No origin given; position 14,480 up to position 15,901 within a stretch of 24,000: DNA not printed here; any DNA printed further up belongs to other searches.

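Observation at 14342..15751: RHH protein plus HNH nuclease fused to an unassignable ~270-aa domain: candidate undescribed defence or toxin-antitoxin-like module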

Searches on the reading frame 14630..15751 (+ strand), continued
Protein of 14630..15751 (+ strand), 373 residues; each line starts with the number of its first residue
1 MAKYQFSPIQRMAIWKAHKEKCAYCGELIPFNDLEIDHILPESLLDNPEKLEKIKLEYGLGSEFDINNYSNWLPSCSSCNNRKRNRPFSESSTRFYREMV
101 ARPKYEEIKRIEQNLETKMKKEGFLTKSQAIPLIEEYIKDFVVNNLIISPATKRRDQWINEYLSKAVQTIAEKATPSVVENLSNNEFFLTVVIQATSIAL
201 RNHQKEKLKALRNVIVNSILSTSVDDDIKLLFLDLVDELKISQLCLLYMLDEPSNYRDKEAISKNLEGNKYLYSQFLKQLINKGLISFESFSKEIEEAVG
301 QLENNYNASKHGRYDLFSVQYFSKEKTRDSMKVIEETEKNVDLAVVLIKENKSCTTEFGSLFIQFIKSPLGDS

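Call 59: search_protein_families(library=phrogs, proteins=[window:14630-15748:+, P0029, P0135], max_evalue=0.1)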
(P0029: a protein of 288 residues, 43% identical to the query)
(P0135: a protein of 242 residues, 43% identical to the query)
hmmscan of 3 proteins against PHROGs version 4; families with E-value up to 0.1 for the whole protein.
window:14630-15748:+ (373 aa): 17 families
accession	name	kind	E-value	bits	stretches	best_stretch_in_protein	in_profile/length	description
phrog_2118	-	DNA, RNA and nucleotide metabolism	2.2e-14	54.7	1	3-117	160-255/301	HNH endonuclease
phrog_1035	-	DNA, RNA and nucleotide metabolism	2.4e-07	31.9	1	14-125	154-254/271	endonuclease VII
phrog_2214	-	DNA, RNA and nucleotide metabolism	8.4e-06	26.1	1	11-156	185-303/429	HNH endonuclease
phrog_26838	-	unknown function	9.9e-06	26.4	1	178-250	62-134/221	-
phrog_144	-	DNA, RNA and nucleotide metabolism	1.3e-05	26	1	11-120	76-165/175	HNH endonuclease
phrog_338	-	DNA, RNA and nucleotide metabolism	4.6e-05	23.9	1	17-99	205-276/340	HNH endonuclease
phrog_16986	-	unknown function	8.8e-05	23.2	0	67-215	49-197/248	-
phrog_589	-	DNA, RNA and nucleotide metabolism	0.00019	22.2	1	11-86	83-141/179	HNH endonuclease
phrog_5718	-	DNA, RNA and nucleotide metabolism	0.00041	20.5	0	67-104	157-194/394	HNH endonuclease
phrog_14314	-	DNA, RNA and nucleotide metabolism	0.00072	20.9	1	11-44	8-41/252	HNH endonuclease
phrog_8660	-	DNA, RNA and nucleotide metabolism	0.0013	19.9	0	68-91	161-184/196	HNH endonuclease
phrog_3106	-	DNA, RNA and nucleotide metabolism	0.004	17.9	1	15-43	155-185/252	HNH endonuclease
phrog_1271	-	DNA, RNA and nucleotide metabolism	0.005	17.2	1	17-93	264-325/361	HNH endonuclease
phrog_5956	-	DNA, RNA and nucleotide metabolism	0.0073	17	1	10-88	50-112/138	HNH endonuclease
phrog_1985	-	DNA, RNA and nucleotide metabolism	0.0088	17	1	19-62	64-107/184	HNH endonuclease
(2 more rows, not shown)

P0029 (288 aa): 3 families
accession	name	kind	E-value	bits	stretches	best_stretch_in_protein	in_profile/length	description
phrog_26838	-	unknown function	8.2e-05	23.3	1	31-153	16-134/221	-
phrog_11520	-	unknown function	0.00022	22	1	29-167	42-173/280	-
phrog_12301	-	transcription regulation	0.073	14.7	1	60-120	29-90/96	transcriptional regulator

P0135 (242 aa): 2 families
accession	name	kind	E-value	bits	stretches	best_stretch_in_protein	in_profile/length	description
phrog_26838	-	unknown function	8.3e-15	56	1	19-146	11-134/221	-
phrog_11520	-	unknown function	0.014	16.1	1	23-146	43-159/280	-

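Call 75: search_dna_similar(query=P0135, collection=phages, mode=protein, max_evalue=0.001, max_rows=20)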
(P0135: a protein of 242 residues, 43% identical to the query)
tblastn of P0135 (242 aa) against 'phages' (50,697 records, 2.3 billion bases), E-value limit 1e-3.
Records with a match: 1; places in all: 1; records where one place covers at least 80% of the query: 1.
Best place of each record, by identity: <60% 1.
By first word of the organism name: Pseudomonas 1.
By host as written in the record: Pseudomonas aeruginosa PACL 1.
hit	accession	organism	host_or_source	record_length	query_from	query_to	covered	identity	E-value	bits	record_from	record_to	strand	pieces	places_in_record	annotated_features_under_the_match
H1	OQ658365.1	Pseudomonas phage sp.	Pseudomonas aeruginosa PACL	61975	15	242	94%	32.3%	5e-26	111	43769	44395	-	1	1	hypothetical protein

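Call 76: search_dna_similar(query=window:14630-15748:+, collection=plasmids, mode=protein, max_evalue=0.001, max_rows=25)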
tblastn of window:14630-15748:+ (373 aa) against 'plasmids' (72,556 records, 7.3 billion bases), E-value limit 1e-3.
Records with a match: 18; places in all: 18; records where one place covers at least 80% of the query: 0.
Best place of each record, by identity: <60% 18.
By first word of the organism name: Bacillus 5; Vibrio 4; Planktothrix 2; Streptomyces 2; Hymenobacter 1; Rhodococcus 1; Agrobacterium 1; Pantoea 1; Lichenicola 1.
By predicted mobility (MOB-suite, as given by PLSDB): non-mobilizable 15; mobilizable 2; conjugative 1.
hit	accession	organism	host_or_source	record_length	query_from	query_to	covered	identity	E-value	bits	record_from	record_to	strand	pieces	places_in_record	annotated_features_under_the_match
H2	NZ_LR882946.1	Planktothrix agardhii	-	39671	131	370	64%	31.0%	2e-16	88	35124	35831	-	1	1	hypothetical protein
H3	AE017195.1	Bacillus cereus ATCC 10987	-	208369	108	270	44%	31.5%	8e-9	65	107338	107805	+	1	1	hypothetical protein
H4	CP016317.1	Bacillus cereus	cell culture,Korean fermented food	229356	108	270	44%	31.5%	8e-9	65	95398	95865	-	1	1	hypothetical protein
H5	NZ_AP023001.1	Bacillus cereus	-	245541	108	270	44%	31.5%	8e-9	65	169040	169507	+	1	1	hypothetical protein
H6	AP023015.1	Bacillus cereus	-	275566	108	270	44%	31.5%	8e-9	65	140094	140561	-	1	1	hypothetical protein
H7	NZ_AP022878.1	Bacillus cereus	-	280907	108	270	44%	31.5%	8e-9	65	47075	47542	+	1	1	hypothetical protein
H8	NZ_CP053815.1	Vibrio cholerae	bacterial culture,Water sample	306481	1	113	30%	40.7%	4e-16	87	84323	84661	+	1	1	hypothetical protein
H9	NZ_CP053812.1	Vibrio cholerae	bacterial culture,Water sample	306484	1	113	30%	40.7%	4e-16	87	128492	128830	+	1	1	hypothetical protein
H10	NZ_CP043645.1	Hymenobacter sp. NBH84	pure culture,soil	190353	130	282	41%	29.4%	2e-7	61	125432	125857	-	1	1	hypothetical protein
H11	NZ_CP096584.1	Rhodococcus pyridinivorans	cell culture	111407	9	162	41%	29.0%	3e-6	57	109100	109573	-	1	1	HNH endonuclease domain-containing protein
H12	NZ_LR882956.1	Planktothrix agardhii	-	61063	131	285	42%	26.8%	6e-9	65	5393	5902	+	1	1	hypothetical protein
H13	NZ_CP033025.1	Agrobacterium fabrum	Prunus sp.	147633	1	88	24%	46.6%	7e-15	84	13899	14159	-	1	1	hypothetical protein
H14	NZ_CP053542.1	Vibrio europaeus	Argopecten purpuratus,Shellfish hatchery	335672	142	285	39%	27.7%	1e-5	55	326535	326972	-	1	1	hypothetical protein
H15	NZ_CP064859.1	Vibrio europaeus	shellfish hatchery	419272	142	285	39%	27.7%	1e-5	55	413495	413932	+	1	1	hypothetical protein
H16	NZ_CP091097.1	Pantoea agglomerans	whole organism,Perithecium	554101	1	104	28%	34.6%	2e-10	71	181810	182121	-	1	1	HNH endonuclease signature motif containing protein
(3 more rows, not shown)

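Call 77: get_annotated_region(hit=H2, flank=5000)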
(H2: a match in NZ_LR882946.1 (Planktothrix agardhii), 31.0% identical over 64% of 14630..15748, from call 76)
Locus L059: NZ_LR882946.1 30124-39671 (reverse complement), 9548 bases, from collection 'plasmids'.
description: Planktothrix agardhii strain No.365 plasmid p2
organism: Planktothrix agardhii (NCBI taxid 1160)
taxonomy: Bacteria; Cyanobacteriota; Cyanophyceae; Oscillatoriales; Microcoleaceae; Planktothrix; Planktothrix agardhii
host: -; source: -; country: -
typing (MOB-suite, as given by PLSDB): non-mobilizable
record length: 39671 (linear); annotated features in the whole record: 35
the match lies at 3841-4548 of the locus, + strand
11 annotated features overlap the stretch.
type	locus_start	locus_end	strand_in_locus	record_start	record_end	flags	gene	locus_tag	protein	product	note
CDS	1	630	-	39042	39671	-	-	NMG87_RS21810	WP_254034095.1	reverse transcriptase N-terminal domain-containing protein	-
CDS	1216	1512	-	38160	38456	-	-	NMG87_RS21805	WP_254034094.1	hypothetical protein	-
CDS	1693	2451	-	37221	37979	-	-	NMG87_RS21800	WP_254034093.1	hypothetical protein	-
CDS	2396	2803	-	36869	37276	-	-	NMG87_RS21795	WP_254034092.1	hypothetical protein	-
CDS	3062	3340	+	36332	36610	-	-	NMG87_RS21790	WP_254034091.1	hypothetical protein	-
CDS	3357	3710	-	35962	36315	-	-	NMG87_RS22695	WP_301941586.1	excalibur calcium-binding domain-containing protein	-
CDS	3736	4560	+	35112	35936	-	-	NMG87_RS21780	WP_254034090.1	hypothetical protein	-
CDS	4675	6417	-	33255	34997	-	-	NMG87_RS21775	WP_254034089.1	pentapeptide repeat-containing protein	-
CDS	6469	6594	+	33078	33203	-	-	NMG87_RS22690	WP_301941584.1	hypothetical protein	-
CDS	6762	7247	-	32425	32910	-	-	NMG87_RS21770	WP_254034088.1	C-type lectin domain-containing protein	-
CDS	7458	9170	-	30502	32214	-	-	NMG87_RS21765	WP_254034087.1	site-specific integrase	GO:0015074 - DNA integration [Evidence IEA]; GO:0006310 - DNA recombination [Evidence IEA]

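Call 78: get_annotated_region(hit=H3, flank=5000)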
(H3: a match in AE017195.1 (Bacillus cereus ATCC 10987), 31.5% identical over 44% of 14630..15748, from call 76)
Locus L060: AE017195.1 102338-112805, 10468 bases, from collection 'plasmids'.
description: Bacillus cereus ATCC 10987 plasmid pBc10987, complete sequence
organism: Bacillus cereus ATCC 10987 (NCBI taxid 222523)
taxonomy: Bacteria; Bacillota; Bacilli; Bacillales; Bacillaceae; Bacillus; Bacillus cereus; Bacillus cereus ATCC 10987
host: -; source: -; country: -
typing (MOB-suite, as given by PLSDB): non-mobilizable; replicon rep_cluster_125; mating-pair formation MPF_T
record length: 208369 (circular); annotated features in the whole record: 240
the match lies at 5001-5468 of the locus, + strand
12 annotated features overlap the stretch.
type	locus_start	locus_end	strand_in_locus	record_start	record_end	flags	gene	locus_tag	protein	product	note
CDS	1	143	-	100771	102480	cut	-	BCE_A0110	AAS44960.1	conserved hypothetical protein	-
CDS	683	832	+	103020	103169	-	-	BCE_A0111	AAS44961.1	hypothetical protein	-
CDS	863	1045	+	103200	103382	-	-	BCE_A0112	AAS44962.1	hypothetical protein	-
CDS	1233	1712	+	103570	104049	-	-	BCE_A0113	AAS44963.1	CAAX amino terminal protease family protein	-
CDS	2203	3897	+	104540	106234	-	-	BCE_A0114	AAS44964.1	conserved hypothetical protein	-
CDS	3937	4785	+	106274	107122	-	-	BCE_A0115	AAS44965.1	hypothetical protein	-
CDS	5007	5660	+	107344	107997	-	-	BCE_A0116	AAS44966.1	hypothetical protein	-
CDS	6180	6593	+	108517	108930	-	-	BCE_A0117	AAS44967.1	conserved hypothetical protein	-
CDS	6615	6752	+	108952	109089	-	-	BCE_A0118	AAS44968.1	conserved hypothetical protein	-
CDS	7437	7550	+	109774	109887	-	-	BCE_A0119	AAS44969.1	conserved hypothetical protein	-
CDS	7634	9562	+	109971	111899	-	-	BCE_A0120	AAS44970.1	reverse transcriptase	-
CDS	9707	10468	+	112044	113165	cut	-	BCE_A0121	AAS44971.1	conserved hypothetical protein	-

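Call 79: get_annotated_region(hit=H1, flank=4000)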
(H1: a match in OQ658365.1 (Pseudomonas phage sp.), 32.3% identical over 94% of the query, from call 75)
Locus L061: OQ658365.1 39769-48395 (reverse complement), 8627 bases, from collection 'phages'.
description: Pseudomonas phage sp., complete genome.
organism: Pseudomonas phage sp. (NCBI taxid 2729638)
taxonomy: Viruses
host: Pseudomonas aeruginosa PACL; source: sputum of Homo sapiens; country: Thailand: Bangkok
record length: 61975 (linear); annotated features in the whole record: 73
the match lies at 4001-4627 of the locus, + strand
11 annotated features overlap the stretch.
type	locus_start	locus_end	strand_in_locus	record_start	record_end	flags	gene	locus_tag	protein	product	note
CDS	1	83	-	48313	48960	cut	-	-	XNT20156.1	hypothetical protein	-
CDS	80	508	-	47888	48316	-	-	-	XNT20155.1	hypothetical protein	-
CDS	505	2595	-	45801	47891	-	-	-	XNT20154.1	hypothetical protein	-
CDS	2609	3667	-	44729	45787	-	-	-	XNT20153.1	phosphoadenosine phasphosulfate reductase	-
CDS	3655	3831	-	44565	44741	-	-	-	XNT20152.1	hypothetical protein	-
CDS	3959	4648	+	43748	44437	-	-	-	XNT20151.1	hypothetical protein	-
CDS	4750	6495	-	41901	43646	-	-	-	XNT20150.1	putative recombinase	-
CDS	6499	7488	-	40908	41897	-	-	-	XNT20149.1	putative DNA segregation ATPase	-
CDS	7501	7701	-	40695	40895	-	-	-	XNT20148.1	hypothetical protein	-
CDS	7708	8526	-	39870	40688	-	-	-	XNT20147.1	putative RecT protein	-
CDS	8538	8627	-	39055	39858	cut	-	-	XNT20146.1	hypothetical protein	-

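Call 87: search_protein_families(library=pfam, proteins=[L001:1291-2256:+, L063:4348-4728:+], max_evalue=0.05)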
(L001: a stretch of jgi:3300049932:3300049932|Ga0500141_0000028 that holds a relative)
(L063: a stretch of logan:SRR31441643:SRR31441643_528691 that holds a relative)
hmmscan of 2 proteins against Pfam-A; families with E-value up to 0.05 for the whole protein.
L001:1291-2256:+ (322 aa): 3 families
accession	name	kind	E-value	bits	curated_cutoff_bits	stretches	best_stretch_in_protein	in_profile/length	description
PF13643.11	DUF4145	-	0.0021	18.5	23.1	1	163-257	6-85/88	Domain of unknown function (DUF4145)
PF18731.6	HEPN_Swt1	-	0.0029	18.3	27.5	0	218-266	70-114/115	Swt1-like HEPN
PF12358.13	DUF3644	-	0.017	15.1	27.6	1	28-133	24-139/183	Domain of unknown function (DUF3644)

L063:4348-4728:+ (127 aa): 5 families
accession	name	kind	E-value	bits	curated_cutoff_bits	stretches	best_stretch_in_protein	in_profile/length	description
PF12352.13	V-SNARE_C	-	8.1e-05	23.3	27.1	1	25-73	5-53/66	Snare region anchored in the vesicle membrane C-terminus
PF05667.16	CCDC22_CC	-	0.00099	18.8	39.2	1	2-73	210-281/477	CCDC22 protein coiled-coil region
PF25785.1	TPR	-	0.021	15.6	27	1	3-64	13-76/110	Nucleoprotein TPR-like domain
PF25786.1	HEAT_GCN1_C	-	0.027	14.9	27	1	47-113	58-125/151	GCN1-like, C-terminal HEAT repeats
PF04513.17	Baculo_PEP_C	-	0.038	14.5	38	0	3-80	44-123/140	Baculovirus polyhedron envelope protein, PEP, C terminus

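Call 89: search_protein_families(library=padloc, proteins=[L048:3885-4766:+, L048:4774-5427:+, L046:9999-12011:+, L001:1291-2256:+, L046:9182-9637:+], max_evalue=0.001)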
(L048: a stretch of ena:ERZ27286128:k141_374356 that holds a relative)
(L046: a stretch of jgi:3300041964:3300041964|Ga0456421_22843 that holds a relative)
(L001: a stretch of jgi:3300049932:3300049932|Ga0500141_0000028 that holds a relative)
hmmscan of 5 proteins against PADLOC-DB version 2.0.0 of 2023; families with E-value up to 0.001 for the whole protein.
L048:3885-4766:+ (294 aa): 15 families
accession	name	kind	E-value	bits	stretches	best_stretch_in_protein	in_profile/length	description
PDLC00801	Cyclase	-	2.9e-126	418.6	1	1-293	2-294/295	oligonucleotide-cyclase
PDLC00794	Cyclase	-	6.7e-79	263.2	1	4-293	4-295/297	oligonucleotide-cyclase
PDLC00788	Cyclase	-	5.2e-61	204.7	1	7-288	7-291/297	oligonucleotide-cyclase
PDLC00812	Cyclase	-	4.5e-45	151.9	1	4-292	47-350/352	oligonucleotide-cyclase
PDLC00789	Cyclase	-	9.4e-23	79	1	28-284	17-255/261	oligonucleotide-cyclase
PDLC00772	Cyclase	-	4.8e-11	40.2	1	35-237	82-291/375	oligonucleotide-cyclase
PDLC00807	Cyclase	-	2.2e-10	38.2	1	49-233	82-264/342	oligonucleotide-cyclase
PDLC00809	Cyclase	-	8.7e-09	33.4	1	26-248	28-226/295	oligonucleotide-cyclase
PDLC00773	Cyclase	-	2.3e-08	32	1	15-225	16-202/334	oligonucleotide-cyclase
PDLC00823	Cyclase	-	4.7e-06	24.4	1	36-268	43-231/285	oligonucleotide-cyclase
PDLC00822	Cyclase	-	6.1e-06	23.8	1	15-70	16-75/375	oligonucleotide-cyclase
PDLC00808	Cyclase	-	1.8e-05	22.2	1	42-248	49-238/325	oligonucleotide-cyclase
PDLC00795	Cyclase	-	0.00058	17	0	30-73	37-79/340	oligonucleotide-cyclase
PDLC00784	Cyclase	-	0.00059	17.2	0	99-269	151-320/351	oligonucleotide-cyclase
PDLC00810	Cyclase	-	0.00084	16.9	0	18-67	20-69/335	oligonucleotide-cyclase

L048:4774-5427:+ (218 aa): 17 families
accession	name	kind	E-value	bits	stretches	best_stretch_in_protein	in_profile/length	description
PDLC00702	Effector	-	1e-86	287.6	1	1-211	1-211/211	2TM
PDLC00694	Effector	-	2e-46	156.1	1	6-202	3-196/208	2TM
PDLC00704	Effector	-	2e-40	136.5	1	11-199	12-204/207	2TM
PDLC00714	Effector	-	2.5e-28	97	1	6-198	4-195/200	2TM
PDLC00705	Effector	-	5.7e-28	96.2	1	4-194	10-198/203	2TM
PDLC00708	Effector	-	8.5e-28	95.2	1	27-194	35-190/191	2TM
PDLC00673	Effector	-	3.1e-27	93.3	1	28-197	26-193/214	2TM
PDLC00703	Effector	-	6.6e-26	89.2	1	9-200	15-200/204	2TM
PDLC00683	Effector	-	2.1e-19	68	1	15-197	13-181/185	2TM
PDLC00686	Effector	-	2e-16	58.2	1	7-194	18-205/209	2TM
PDLC00671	Effector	-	5.8e-14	50.4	1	14-186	15-206/223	2TM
PDLC00669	Effector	-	3.1e-12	44.5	1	12-200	17-202/206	2TM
PDLC00697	Effector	-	2e-11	41.8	1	45-196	42-205/207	2TM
PDLC00674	Effector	-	3.2e-11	41.1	1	102-186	126-212/246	2TM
PDLC00682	Effector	-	6.2e-09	33.9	1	10-186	17-201/218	2TM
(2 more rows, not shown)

L046:9999-12011:+ (671 aa): 109 families (the best 25 are shown)
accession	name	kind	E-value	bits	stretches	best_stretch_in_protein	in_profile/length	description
PDLC02914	ATPase-Toprim_I-B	-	4.8e-28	96.5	1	267-534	140-370/443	-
PDLC02981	AriAB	-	1.2e-25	88.3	1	305-543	299-533/694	-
PDLC02980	AriA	-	7.7e-23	79.9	1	23-389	1-303/304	-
PDLC04135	mad3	-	6.7e-22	76.5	2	304-421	252-360/374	mads_3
PDLC02335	AbiLi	-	4.4e-21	73.3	1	23-408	78-259/326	AbiLi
PDLC00289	PtuA1|PtuA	-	2.1e-19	67.9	1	249-414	164-317/404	AAA ATPase domain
PDLC02979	AriA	-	6.3e-17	60.4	1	9-387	11-371/373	-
PDLC02913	ATPase_I-A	-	1.1e-15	55.7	2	271-413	291-431/508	-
PDLC04235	PDC-M01A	-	2.9e-15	54.1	1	313-459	347-490/510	-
PDLC04236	PDC-M01A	-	5.6e-15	53.3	1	312-460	225-370/388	-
PDLC00271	PtuA1|PtuA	-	5.7e-15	53.8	2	266-421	202-355/421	AAA ATPase domain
PDLC00266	PtuA1|PtuA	-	9.9e-15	52.7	2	299-409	296-399/483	AAA ATPase domain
PDLC00277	PtuA1|PtuA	-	1.4e-14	52.2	2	298-408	233-347/423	AAA ATPase domain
PDLC00278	PtuA1|PtuA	-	1.8e-14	51.9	1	290-422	229-364/436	AAA ATPase domain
PDLC00299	PtuA1|PtuA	-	1.8e-13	48.3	2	294-410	324-442/535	AAA ATPase domain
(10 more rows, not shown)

L001:1291-2256:+ (322 aa): 2 families
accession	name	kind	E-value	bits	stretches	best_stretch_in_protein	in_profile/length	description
PDLC04953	PDC-S19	-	1.8e-05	22.4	1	15-138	18-153/333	-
PDLC04951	PDC-S19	-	0.0005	17.3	1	13-135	14-141/357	-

L046:9182-9637:+ (152 aa): 0 families

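Call 90: search_protein_families(library=pfam, proteins=[P0109, P0040, P0047], max_evalue=0.01)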
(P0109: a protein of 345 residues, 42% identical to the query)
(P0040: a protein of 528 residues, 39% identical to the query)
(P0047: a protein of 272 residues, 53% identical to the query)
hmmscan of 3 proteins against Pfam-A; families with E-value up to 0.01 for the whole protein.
P0109 (345 aa): 0 families

P0040 (528 aa): 2 families
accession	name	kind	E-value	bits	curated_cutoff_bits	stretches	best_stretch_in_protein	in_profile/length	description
PF14279.12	HNH_5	-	0.00028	21.2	27.5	0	25-47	1-23/56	HNH endonuclease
PF01844.29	HNH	-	0.0059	17.2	21.4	0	25-46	1-23/47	HNH endonuclease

P0047 (272 aa): 1 family
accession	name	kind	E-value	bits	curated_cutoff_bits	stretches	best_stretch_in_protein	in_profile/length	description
PF03945.19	Endotoxin_N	-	0.00075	19.7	21.3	1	24-143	4-113/223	delta endotoxin, N-terminal domain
